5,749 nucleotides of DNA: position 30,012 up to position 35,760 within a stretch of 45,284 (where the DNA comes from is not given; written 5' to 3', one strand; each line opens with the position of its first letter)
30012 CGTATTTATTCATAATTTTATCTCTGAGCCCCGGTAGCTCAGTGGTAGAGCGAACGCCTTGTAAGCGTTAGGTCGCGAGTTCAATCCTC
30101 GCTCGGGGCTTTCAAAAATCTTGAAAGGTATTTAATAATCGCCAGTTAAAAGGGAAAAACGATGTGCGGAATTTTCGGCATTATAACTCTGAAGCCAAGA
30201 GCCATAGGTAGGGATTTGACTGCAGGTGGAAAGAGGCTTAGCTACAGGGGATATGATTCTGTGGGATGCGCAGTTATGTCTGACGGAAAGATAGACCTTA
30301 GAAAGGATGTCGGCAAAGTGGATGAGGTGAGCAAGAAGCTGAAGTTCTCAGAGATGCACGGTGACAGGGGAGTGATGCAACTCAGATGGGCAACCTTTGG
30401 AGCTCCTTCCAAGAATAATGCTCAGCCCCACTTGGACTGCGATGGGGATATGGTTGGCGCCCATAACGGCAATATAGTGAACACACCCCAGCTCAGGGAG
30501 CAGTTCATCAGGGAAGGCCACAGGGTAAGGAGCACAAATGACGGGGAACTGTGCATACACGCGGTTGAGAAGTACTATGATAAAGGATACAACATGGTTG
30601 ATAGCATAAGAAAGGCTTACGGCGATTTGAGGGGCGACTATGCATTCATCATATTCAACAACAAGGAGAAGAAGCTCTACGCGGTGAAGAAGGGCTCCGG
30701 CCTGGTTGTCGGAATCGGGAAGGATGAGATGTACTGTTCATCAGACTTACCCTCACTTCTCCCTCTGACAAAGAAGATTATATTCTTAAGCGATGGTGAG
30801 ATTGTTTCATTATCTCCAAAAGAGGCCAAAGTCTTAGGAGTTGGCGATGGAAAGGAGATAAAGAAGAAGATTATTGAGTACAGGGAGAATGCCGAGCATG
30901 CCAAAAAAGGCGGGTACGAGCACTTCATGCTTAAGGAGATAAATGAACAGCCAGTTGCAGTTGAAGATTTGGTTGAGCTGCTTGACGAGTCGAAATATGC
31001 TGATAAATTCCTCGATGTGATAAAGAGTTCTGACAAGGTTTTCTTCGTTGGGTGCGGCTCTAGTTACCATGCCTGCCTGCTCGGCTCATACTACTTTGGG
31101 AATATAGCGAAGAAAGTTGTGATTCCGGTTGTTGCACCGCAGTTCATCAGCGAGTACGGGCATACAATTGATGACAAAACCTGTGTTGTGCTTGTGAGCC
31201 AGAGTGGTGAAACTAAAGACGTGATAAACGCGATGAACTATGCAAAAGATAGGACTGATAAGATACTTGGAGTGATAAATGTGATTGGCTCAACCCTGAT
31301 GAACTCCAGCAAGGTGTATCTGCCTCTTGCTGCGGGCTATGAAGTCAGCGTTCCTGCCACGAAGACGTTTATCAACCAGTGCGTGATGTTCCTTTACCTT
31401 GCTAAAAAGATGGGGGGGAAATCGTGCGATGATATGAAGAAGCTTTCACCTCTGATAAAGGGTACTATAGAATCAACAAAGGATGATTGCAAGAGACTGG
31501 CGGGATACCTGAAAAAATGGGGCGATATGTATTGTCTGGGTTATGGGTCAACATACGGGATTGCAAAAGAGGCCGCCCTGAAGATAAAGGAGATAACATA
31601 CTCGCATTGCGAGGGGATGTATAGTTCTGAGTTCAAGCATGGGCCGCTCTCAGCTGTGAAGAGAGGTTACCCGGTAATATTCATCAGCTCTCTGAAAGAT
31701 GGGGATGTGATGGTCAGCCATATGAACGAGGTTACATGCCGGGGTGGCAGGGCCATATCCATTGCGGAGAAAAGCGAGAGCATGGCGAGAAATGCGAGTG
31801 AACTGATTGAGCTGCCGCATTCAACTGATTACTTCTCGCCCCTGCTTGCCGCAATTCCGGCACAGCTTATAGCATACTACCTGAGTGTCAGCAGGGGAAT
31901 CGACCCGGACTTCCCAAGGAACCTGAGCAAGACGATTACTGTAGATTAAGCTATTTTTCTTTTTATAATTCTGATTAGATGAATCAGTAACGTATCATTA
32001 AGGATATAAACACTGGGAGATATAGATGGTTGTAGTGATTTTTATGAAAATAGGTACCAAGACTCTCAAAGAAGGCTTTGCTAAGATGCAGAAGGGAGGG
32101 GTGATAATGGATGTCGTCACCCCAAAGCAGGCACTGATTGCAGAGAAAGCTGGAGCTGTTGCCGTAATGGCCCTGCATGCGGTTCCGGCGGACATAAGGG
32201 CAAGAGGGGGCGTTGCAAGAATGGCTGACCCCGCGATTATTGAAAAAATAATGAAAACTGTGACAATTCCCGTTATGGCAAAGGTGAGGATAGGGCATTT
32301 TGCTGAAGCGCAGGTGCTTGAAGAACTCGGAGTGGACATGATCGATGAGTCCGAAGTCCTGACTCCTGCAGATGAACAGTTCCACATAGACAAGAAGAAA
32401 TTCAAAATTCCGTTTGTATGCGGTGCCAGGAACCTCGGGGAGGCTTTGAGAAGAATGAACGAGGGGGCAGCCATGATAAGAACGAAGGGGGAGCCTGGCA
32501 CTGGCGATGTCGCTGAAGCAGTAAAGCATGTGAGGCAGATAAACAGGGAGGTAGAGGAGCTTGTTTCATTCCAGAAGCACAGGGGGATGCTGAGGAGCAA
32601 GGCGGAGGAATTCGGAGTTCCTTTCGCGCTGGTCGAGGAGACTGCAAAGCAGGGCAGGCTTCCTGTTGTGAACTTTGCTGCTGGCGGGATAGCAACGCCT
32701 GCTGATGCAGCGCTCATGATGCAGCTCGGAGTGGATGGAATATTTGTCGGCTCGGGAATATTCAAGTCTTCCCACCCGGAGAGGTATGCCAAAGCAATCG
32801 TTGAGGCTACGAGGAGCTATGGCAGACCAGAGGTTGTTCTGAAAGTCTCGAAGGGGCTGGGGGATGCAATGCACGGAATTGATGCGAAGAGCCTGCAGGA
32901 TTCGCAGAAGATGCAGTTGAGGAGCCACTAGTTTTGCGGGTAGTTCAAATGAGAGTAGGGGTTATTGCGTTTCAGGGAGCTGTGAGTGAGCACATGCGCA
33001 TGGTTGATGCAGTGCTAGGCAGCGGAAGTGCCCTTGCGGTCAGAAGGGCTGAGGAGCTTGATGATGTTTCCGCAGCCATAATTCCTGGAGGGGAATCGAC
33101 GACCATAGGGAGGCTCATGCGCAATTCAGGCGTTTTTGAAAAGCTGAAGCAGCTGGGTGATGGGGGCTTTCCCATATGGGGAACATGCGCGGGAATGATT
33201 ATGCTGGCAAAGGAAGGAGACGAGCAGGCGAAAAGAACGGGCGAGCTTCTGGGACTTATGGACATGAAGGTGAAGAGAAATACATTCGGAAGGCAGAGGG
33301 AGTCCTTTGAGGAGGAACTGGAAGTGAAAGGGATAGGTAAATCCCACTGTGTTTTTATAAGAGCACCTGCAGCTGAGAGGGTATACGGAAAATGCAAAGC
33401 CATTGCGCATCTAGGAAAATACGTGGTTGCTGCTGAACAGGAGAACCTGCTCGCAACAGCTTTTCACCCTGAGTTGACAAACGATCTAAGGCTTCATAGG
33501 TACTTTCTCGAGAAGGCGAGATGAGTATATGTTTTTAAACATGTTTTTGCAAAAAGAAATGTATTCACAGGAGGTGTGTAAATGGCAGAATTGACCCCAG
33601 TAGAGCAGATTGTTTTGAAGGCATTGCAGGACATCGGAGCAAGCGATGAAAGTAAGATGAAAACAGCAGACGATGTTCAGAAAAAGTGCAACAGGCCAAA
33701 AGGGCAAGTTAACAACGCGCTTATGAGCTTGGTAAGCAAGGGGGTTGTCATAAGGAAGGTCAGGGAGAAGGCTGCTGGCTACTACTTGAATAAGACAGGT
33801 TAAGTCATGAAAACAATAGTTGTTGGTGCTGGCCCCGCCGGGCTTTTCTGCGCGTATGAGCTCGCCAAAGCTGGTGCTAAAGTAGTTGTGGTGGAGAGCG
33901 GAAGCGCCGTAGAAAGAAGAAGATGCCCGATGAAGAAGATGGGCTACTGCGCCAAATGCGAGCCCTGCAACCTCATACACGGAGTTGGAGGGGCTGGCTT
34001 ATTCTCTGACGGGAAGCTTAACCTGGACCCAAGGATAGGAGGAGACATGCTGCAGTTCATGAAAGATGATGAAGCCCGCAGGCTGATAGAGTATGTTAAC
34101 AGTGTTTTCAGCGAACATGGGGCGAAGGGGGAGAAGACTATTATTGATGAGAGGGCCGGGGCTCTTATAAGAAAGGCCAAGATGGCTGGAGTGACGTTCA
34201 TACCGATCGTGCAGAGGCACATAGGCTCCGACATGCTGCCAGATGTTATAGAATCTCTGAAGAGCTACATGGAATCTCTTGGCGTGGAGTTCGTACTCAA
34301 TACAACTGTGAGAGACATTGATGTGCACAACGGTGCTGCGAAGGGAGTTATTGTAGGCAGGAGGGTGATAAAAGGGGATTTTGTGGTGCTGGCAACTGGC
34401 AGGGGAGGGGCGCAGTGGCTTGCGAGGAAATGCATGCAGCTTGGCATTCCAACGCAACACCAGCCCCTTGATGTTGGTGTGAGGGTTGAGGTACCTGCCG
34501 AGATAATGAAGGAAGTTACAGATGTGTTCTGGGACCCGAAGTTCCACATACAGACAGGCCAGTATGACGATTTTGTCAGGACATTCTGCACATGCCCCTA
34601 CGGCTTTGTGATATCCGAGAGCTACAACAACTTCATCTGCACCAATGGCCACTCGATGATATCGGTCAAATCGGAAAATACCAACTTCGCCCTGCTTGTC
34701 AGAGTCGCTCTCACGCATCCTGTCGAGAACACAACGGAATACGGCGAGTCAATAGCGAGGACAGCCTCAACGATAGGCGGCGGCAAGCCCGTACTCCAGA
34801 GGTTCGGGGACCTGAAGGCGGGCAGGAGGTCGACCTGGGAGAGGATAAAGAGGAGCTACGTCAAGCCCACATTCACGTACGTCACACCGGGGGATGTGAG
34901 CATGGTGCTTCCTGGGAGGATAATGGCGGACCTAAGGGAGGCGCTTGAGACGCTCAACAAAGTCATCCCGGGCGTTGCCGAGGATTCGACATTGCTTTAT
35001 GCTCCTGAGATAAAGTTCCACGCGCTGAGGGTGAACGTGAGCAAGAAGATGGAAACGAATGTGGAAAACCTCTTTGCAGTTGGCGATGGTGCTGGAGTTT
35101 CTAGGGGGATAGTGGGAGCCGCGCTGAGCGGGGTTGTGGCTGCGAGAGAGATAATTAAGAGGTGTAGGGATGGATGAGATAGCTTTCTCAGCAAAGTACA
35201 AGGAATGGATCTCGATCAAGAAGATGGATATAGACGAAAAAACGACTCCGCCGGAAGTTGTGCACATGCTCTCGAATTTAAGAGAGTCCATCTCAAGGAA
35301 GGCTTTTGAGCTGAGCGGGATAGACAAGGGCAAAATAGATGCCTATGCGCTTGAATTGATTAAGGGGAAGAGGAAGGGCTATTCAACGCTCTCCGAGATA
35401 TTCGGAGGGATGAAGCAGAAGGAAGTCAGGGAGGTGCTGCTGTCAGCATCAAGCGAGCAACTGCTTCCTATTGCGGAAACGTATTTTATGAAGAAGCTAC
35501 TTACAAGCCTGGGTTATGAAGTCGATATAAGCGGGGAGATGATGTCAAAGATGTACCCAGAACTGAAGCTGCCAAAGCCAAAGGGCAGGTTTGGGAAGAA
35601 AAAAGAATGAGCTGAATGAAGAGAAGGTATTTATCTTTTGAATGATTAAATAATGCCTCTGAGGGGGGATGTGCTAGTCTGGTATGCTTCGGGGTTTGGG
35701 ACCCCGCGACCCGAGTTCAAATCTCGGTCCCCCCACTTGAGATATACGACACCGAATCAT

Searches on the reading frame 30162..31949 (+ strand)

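Call 9: search_protein_families(library=pfam, max_evalue=0.001, proteins=[window:30162-31949:+])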
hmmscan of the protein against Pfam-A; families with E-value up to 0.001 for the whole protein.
window:30162-31949:+ (595 aa): 4 families
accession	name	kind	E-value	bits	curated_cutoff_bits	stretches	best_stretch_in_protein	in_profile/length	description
PF01380.27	SIS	-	5.4e-44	149.6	25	2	287-414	2-129/131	SIS domain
PF13537.11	GATase_7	-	6.1e-15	55.7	25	1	83-199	9-121/123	Glutamine amidotransferase domain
PF13522.11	GATase_6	-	4.5e-13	49.8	27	1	69-175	12-107/130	Glutamine amidotransferase domain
PF12481.13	DUF3700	-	0.00041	20.3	27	1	94-181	74-154/228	Aluminium induced protein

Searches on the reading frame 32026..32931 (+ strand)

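Call 9: search_protein_families(library=pfam, max_evalue=0.001, proteins=[window:32026-32931:+])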
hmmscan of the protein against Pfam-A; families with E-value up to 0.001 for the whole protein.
window:32026-32931:+ (301 aa): 3 families
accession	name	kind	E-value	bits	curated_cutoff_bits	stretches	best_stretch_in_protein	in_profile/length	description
PF01680.23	SOR_SNZ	-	4.2e-101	337.4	27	1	12-219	2-207/207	SOR/SNZ family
PF05690.20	ThiG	-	1.6e-09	38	23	1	208-263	172-225/247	Thiazole biosynthesis protein ThiG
PF04131.20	NanE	-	0.00055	19.6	27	0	200-257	134-189/192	Putative N-acetylmannosamine-6-phosphate epimerase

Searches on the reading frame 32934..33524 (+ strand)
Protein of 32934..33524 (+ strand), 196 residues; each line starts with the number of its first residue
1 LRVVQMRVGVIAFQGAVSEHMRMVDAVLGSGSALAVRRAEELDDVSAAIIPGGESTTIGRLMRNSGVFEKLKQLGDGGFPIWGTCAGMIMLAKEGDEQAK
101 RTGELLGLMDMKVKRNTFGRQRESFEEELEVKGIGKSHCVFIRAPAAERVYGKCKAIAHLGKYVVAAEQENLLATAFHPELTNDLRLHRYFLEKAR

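Call 9: search_protein_families(library=pfam, max_evalue=0.001, proteins=[window:32934-33524:+])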
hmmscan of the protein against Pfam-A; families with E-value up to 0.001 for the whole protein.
window:32934-33524:+ (196 aa): 3 families
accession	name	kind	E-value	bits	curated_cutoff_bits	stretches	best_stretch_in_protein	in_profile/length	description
PF01174.25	SNO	-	5.6e-52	176.8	27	1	10-194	1-185/188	SNO glutamine amidotransferase family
PF07685.20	GATase_3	-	3.7e-10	40.2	27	1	37-128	31-129/196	CobB/CobQ-like glutamine amidotransferase domain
PF01965.30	DJ-1_PfpI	-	0.00082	19.7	26.6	0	42-102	59-118/165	DJ-1/PfpI family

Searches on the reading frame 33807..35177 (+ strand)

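Call 9: search_protein_families(library=pfam, max_evalue=0.001, proteins=[window:33807-35177:+])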
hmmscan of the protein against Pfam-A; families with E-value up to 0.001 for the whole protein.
window:33807-35177:+ (456 aa): 15 families
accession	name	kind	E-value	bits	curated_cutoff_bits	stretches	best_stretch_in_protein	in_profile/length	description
PF07992.20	Pyr_redox_2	-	2.9e-19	70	26.1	2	2-45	2-45/291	Pyridine nucleotide-disulphide oxidoreductase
PF21688.3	FAD-depend_C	-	8.2e-17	62.5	27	1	223-401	4-194/197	FAD-dependent protein, C-terminal domain-like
PF01266.30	DAO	-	2.1e-13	51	27.9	2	3-32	2-31/353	FAD dependent oxidoreductase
PF01134.28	GIDA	-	1.9e-11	44.1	22.1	1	3-59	2-46/391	Glucose inhibited division protein A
PF03486.20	HI0933_like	-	2.2e-11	44.1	50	1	2-37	2-37/244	HI0933-like protein Rossmann domain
PF13738.12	Pyr_redox_3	-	2e-10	40.9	30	1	4-36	1-34/305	Pyridine nucleotide-disulphide oxidoreductase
PF01593.30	Amino_oxidase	-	4e-10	40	19.8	1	79-203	147-260/443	Flavin containing amine oxidoreductase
PF00890.30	FAD_binding_2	-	1.6e-09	37.9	20.4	1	4-34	3-33/414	FAD binding domain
PF00070.33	Pyr_redox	-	3e-09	37.7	22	0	2-36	1-35/82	Pyridine nucleotide-disulphide oxidoreductase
PF13450.12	NAD_binding_8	-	3.7e-08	34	21.9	1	5-33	1-29/68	NAD(P)-binding Rossmann-like domain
PF01494.25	FAD_binding_3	-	8e-06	25.7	22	1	2-32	3-33/349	FAD binding domain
PF12831.13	FAD_oxidored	-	6.8e-05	22.8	27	0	4-32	3-31/416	FAD dependent oxidoreductase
PF01946.23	Thi4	-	6.9e-05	22.6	26.2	1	3-31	20-49/235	Thi4 family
PF05834.18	Lycopene_cycl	-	0.00033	20.3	23.4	0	4-35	3-36/380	Lycopene cyclase protein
PF13454.12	NAD_binding_9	-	0.00076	19.9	21.8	0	128-199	83-154/155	FAD-NAD(P)-binding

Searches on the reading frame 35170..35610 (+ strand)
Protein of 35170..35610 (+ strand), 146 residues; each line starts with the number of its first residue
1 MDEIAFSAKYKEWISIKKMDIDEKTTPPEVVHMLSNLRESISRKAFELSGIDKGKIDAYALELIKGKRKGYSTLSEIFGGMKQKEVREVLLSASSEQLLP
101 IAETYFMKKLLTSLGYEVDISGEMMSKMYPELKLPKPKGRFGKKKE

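Call 9: search_protein_families(library=pfam, max_evalue=0.001, proteins=[window:35170-35610:+])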
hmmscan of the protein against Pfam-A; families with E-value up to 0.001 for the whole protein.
window:35170-35610:+ (146 aa): 1 family
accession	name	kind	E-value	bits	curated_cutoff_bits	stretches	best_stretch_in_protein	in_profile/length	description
PF10869.13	DUF2666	-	5e-15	56.4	23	1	2-128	2-131/135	Domain of unknown function (DUF2666)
